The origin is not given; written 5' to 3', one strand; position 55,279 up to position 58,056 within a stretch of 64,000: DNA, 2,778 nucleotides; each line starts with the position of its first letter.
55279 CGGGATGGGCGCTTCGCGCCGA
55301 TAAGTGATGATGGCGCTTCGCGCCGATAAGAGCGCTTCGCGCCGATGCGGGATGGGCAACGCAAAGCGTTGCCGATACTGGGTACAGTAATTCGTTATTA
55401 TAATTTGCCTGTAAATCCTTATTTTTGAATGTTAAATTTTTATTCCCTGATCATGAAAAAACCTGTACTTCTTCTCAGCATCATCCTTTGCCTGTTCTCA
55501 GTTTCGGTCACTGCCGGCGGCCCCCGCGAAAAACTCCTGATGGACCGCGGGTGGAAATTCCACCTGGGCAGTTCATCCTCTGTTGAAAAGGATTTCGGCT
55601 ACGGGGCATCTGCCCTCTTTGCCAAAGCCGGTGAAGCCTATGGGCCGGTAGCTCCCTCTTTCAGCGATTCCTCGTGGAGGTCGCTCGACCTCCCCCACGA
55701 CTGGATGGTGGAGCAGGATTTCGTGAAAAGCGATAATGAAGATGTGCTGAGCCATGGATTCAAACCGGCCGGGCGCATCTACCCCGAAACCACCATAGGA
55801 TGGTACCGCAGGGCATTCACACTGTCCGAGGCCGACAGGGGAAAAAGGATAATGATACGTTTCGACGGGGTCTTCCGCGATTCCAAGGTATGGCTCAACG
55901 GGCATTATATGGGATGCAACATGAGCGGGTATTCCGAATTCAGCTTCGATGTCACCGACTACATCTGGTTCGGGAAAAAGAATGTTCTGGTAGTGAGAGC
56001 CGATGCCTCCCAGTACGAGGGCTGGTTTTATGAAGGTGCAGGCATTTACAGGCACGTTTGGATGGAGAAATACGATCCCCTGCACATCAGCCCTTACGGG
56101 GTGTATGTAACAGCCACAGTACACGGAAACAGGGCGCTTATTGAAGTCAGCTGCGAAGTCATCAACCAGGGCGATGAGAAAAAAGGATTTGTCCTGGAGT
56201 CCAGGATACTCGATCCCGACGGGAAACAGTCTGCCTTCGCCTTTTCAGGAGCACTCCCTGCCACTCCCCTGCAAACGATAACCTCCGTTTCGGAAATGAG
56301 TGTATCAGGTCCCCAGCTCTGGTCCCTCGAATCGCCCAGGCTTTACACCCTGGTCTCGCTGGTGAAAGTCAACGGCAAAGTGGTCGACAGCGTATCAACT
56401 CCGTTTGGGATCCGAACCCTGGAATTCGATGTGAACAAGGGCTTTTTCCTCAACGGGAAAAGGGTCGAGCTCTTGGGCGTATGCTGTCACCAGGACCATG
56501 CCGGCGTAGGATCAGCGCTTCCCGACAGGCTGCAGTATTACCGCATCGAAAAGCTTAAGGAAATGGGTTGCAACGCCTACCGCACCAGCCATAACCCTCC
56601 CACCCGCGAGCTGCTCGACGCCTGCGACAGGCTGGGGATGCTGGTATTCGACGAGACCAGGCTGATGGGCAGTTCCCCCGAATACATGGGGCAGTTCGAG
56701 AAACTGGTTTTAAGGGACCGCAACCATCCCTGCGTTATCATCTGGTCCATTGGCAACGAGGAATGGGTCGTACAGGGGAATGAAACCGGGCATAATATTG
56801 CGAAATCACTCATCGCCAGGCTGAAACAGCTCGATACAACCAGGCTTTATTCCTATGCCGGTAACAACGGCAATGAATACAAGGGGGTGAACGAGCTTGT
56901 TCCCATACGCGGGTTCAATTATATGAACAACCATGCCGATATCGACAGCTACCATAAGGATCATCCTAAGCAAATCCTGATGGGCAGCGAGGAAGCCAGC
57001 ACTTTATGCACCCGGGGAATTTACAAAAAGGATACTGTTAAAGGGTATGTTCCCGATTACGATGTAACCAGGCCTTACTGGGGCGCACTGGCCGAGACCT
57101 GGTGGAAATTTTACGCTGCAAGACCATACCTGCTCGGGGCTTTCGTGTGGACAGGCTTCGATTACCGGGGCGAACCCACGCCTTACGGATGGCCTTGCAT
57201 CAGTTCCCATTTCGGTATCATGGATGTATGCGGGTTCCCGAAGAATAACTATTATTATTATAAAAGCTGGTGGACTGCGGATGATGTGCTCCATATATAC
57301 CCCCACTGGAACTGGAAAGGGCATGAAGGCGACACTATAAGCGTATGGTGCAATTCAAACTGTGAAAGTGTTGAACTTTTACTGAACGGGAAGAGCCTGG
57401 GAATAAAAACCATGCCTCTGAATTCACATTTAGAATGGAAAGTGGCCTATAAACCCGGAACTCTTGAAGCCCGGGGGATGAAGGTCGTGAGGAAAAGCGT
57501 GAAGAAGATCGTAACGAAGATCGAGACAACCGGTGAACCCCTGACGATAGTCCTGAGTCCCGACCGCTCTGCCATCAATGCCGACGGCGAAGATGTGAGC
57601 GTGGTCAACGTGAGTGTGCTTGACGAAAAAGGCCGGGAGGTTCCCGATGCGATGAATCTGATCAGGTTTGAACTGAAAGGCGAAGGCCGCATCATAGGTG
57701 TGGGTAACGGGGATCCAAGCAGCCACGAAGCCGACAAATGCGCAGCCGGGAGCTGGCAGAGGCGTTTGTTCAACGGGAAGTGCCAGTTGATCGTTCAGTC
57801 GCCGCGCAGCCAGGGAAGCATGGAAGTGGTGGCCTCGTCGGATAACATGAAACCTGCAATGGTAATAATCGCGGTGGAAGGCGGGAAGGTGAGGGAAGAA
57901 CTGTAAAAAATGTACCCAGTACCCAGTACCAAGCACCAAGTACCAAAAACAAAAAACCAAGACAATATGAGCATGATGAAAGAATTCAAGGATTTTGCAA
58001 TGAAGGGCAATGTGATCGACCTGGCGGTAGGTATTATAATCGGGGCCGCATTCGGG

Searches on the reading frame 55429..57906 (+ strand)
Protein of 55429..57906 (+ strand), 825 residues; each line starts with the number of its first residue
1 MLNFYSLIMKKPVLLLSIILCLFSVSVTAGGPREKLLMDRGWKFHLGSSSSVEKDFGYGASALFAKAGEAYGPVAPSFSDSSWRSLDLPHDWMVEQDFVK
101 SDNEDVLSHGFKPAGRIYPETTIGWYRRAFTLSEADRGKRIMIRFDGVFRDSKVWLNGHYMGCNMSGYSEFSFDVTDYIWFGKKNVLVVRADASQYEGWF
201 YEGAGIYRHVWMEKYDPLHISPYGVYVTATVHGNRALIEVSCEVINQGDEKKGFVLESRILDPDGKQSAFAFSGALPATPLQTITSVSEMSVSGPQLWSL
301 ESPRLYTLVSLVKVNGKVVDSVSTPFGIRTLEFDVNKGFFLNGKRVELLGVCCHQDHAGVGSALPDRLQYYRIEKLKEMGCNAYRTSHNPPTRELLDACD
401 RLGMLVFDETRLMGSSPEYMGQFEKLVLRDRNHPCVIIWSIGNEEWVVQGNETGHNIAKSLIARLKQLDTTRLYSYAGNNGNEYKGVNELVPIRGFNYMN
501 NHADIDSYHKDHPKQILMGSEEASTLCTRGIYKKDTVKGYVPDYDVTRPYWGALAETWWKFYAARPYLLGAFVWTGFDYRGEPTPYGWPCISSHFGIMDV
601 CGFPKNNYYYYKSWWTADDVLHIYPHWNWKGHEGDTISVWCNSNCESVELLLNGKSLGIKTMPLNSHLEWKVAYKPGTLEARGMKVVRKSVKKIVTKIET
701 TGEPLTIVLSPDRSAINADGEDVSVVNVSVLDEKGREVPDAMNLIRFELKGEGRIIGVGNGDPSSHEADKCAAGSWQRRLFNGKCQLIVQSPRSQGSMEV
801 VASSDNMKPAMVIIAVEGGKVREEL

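Call 116: search_protein_families(library=ncbifam, proteins=[window:55429-57906:+], max_evalue=0.001)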
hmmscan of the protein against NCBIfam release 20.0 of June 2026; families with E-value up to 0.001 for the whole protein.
window:55429-57906:+ (825 aa): 11 families
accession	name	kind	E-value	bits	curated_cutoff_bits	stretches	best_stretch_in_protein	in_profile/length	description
NF041462.1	GalA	equivalog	0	1096.9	900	1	39-813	1-762/763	beta-galactosidase GalA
NF041463.1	GalB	equivalog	3.3e-182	607.5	900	1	69-806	86-868/869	beta-galactosidase GalB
NF050095.1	BetGlucuronLacZ4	equivalog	1.3e-67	228.4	950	1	115-680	53-649/666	beta-glucuronidase LacZ4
NF052611.1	beta_gal_Bga2A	equivalog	1.5e-53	182.1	999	2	121-412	112-402/1007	beta-galactosidase, LacZ type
NF049877.1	GlucurArabfur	equivalog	2.2e-48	164.7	1800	1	77-447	391-772/1400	beta-d-glucuronidase/beta-L-arabinofuranosidase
NF007666.0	PRK10340.1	equivalog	1.1e-45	156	1284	1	119-483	106-481/1030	beta-galactosidase subunit alpha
NF049891.1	Bet1-4galacdseBT4156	equivalog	8.8e-43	146.3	1700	1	82-446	43-410/946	exo-beta-1,4-galactosidase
NF007538.0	PRK10150.1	equivalog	9.5e-42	143.1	544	3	199-417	166-366/607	beta-glucuronidase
NF041100.1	betagal_LacZ_Ttogales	equivalog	8.7e-37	126.3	2000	1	77-481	63-472/1090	beta-galactosidase LacZ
NF007074.0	PRK09525.1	subfamily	5.6e-36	123.7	1221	1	120-482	118-493/1027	beta-galactosidase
NF049890.1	Bet1-4galacdseBT4151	equivalog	2.2e-14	52.4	1500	1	124-410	109-404/952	exo-beta-1,4-galactosidase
